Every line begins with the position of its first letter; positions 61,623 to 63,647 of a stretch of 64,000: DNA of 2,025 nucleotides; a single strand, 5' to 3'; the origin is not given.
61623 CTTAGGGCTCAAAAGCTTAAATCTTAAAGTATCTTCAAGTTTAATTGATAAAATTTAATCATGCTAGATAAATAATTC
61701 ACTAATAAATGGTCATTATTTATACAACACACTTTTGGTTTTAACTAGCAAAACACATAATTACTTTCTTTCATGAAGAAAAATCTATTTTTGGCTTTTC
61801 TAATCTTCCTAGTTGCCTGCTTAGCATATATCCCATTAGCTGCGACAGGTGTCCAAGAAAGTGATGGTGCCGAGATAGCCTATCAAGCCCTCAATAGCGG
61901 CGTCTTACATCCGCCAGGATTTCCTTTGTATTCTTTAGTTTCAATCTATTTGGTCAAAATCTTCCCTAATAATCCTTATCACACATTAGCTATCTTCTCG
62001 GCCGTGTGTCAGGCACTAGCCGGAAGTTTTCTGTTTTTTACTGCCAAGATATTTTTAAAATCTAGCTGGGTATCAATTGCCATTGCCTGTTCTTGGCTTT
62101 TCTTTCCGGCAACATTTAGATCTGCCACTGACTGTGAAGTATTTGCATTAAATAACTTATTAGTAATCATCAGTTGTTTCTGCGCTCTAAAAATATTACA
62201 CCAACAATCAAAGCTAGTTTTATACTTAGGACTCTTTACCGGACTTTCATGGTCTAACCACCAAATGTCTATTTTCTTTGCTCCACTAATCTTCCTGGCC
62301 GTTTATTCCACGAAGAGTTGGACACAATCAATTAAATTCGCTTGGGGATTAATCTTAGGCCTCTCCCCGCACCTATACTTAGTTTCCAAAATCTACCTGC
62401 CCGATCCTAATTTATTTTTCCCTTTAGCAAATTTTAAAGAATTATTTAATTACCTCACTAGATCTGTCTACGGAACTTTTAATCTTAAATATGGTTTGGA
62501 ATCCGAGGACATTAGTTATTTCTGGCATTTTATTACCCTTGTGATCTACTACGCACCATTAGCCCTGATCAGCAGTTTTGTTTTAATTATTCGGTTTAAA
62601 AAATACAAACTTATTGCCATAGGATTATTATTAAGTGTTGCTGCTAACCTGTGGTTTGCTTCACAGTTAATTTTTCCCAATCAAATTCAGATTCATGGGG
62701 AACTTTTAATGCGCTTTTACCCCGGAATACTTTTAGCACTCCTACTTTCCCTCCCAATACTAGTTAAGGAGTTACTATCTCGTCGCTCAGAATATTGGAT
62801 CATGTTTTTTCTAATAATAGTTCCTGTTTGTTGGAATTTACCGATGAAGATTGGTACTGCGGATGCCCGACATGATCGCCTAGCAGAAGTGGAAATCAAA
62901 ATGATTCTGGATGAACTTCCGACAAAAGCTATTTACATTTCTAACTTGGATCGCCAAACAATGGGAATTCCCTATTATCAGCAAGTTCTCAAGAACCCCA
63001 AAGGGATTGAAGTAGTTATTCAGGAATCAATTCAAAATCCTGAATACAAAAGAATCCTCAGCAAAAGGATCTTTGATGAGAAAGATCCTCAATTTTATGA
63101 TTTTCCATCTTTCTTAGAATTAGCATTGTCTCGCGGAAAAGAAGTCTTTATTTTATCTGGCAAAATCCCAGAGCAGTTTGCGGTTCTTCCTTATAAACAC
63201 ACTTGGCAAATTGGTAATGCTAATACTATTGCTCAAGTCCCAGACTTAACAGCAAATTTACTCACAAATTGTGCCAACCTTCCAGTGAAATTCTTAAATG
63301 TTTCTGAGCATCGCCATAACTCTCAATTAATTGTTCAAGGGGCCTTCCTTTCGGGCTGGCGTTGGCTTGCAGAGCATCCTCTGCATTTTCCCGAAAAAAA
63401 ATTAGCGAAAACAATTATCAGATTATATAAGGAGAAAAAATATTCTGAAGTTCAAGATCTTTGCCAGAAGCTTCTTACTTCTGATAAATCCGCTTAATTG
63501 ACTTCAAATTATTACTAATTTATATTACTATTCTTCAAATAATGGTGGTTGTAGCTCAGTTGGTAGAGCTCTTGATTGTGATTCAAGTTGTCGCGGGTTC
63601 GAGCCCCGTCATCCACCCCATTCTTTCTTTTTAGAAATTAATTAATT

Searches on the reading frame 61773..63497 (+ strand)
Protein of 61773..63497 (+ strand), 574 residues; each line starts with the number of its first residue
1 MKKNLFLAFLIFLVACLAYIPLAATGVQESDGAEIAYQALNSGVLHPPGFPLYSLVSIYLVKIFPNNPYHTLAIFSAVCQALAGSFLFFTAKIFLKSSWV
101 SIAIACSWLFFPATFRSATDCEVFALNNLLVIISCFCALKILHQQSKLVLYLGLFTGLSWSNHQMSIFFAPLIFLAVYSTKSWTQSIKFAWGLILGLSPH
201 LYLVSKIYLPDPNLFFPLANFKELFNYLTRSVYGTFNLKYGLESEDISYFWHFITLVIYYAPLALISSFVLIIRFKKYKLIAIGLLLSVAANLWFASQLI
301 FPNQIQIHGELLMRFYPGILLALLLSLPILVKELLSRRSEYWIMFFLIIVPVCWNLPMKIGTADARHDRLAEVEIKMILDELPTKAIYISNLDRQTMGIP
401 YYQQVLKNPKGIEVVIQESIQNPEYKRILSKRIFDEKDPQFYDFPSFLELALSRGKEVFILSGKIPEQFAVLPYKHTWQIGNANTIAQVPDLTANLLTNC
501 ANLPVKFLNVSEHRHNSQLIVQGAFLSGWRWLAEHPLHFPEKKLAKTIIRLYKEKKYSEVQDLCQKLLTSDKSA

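Call 23: search_protein_families(library=pfam, proteins=[window:61773-63497:+], max_evalue=0.001)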
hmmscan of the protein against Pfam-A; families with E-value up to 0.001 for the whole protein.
window:61773-63497:+ (574 aa): 1 family
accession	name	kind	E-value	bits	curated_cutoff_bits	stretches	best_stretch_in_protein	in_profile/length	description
PF11028.14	TMEM260-like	-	1.9e-14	54.3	24.2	1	31-184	1-177/179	Protein O-mannosyl-transferase TMEM260-like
